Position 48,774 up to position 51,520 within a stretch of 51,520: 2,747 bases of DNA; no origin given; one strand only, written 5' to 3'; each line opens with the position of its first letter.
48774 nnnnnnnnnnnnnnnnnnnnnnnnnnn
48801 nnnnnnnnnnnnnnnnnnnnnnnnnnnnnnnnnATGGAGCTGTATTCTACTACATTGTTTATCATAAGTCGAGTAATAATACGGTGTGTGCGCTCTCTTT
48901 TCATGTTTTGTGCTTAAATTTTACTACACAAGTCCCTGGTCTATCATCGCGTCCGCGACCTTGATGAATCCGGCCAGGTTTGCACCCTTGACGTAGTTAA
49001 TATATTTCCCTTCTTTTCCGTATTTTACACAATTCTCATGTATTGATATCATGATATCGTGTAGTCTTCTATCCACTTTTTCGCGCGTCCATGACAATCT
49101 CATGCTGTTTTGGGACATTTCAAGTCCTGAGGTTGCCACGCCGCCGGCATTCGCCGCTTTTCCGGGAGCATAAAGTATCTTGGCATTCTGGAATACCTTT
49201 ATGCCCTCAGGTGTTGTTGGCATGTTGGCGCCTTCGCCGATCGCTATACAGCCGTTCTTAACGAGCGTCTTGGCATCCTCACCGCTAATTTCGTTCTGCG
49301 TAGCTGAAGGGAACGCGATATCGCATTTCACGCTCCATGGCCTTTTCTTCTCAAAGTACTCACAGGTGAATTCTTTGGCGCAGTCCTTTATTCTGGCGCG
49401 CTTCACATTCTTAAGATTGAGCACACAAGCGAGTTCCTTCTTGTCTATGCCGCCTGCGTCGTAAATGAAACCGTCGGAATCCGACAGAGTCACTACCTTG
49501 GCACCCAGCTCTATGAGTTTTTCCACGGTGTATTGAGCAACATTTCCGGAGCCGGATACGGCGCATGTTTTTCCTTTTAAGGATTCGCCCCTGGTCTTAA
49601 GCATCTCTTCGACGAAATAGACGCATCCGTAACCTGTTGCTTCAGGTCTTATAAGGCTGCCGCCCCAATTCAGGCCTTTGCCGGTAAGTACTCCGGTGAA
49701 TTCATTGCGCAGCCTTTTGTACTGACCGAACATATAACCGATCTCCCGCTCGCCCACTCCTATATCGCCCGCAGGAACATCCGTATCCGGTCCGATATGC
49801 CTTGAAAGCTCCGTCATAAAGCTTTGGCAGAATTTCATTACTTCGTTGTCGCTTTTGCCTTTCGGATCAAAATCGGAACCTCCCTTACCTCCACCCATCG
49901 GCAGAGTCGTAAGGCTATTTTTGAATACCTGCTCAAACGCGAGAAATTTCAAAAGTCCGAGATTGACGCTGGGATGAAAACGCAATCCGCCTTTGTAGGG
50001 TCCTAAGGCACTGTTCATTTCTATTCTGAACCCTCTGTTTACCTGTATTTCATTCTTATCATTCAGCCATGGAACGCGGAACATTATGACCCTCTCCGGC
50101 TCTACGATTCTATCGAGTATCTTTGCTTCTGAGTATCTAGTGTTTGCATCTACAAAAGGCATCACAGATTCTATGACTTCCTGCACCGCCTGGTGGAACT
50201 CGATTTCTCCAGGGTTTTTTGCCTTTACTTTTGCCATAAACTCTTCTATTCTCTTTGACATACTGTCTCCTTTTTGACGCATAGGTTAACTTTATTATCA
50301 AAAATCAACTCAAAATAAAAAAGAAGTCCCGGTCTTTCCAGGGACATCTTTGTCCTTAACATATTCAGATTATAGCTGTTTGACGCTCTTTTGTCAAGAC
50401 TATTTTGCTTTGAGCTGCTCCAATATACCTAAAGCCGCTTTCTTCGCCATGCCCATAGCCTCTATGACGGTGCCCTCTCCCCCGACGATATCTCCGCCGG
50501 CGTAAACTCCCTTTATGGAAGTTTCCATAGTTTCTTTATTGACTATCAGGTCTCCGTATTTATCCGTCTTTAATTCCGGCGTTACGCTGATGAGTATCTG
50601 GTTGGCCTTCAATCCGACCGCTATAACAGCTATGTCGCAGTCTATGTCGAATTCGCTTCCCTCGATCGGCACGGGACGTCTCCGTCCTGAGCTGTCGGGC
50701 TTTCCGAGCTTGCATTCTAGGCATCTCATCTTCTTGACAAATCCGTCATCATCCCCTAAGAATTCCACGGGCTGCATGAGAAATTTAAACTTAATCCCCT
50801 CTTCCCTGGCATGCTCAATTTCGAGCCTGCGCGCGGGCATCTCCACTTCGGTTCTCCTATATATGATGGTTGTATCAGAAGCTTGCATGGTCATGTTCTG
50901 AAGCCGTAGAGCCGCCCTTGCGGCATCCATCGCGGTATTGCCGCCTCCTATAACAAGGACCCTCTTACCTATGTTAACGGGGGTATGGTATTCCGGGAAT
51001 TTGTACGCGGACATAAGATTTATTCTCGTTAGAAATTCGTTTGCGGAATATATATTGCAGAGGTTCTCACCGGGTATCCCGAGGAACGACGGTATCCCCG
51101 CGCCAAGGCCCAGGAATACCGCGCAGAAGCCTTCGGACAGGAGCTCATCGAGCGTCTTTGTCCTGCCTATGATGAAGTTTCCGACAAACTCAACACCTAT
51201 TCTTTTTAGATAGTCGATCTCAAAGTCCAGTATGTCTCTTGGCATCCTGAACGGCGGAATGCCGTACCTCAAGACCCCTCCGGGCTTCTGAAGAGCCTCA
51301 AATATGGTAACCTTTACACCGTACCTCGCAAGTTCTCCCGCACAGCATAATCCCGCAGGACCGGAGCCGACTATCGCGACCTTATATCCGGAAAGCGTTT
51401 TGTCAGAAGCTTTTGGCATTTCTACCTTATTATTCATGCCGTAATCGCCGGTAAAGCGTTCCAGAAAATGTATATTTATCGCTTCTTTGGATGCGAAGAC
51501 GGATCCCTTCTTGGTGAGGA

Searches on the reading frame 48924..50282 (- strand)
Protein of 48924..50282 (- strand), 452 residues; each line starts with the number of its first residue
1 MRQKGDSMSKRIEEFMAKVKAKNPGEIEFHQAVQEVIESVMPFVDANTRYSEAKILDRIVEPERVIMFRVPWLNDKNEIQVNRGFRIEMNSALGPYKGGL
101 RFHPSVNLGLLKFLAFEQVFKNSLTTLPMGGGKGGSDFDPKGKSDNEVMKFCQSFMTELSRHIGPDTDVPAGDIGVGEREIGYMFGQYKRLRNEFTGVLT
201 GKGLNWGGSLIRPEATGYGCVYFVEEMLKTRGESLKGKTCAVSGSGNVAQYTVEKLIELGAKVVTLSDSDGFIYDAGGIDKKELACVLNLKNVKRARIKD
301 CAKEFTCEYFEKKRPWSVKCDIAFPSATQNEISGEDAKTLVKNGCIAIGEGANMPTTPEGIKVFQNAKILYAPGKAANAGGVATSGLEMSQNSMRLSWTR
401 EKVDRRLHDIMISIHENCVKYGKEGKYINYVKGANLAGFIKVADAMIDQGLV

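Call 37: search_protein_families(library=pfam, proteins=[window:48924-50282:-], max_evalue=0.00001)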
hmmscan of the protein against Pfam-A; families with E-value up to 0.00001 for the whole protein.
window:48924-50282:- (452 aa): 2 families
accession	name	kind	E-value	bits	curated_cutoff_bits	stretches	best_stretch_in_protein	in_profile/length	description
PF00208.27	ELFV_dehydrog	-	1.5e-93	313.4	23.4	1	207-450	1-241/241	Glutamate/Leucine/Phenylalanine/Valine dehydrogenase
PF02812.23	ELFV_dehydrog_N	-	9e-52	174.6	25.3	1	62-189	1-128/129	Glu/Leu/Phe/Val dehydrogenase, dimerisation domain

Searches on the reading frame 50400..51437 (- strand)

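Call 37: search_protein_families(library=pfam, proteins=[window:50400-51437:-], max_evalue=0.00001)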
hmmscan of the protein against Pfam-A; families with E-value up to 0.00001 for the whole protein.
window:50400-51437:- (345 aa): 8 families
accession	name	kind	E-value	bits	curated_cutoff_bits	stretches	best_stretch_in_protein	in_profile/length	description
PF07992.20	Pyr_redox_2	-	3.8e-32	112.3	26.1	1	18-330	1-290/291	Pyridine nucleotide-disulphide oxidoreductase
PF00070.33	Pyr_redox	-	4.1e-14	53.3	22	1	159-237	1-77/82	Pyridine nucleotide-disulphide oxidoreductase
PF13738.12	Pyr_redox_3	-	1.8e-12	47.6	30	0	144-199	153-207/305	Pyridine nucleotide-disulphide oxidoreductase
PF13450.12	NAD_binding_8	-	3.1e-09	37.4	21.9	1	22-56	1-35/68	NAD(P)-binding Rossmann-like domain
PF01494.25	FAD_binding_3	-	3.6e-07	30.2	22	1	18-51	2-35/349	FAD binding domain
PF12831.13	FAD_oxidored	-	1.1e-06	28.7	27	0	20-58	2-40/416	FAD dependent oxidoreductase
PF03486.20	HI0933_like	-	5e-06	26.6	50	0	19-53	2-36/244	HI0933-like protein Rossmann domain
PF01946.23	Thi4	-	9.7e-06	25.4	26.2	0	19-56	19-57/235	Thi4 family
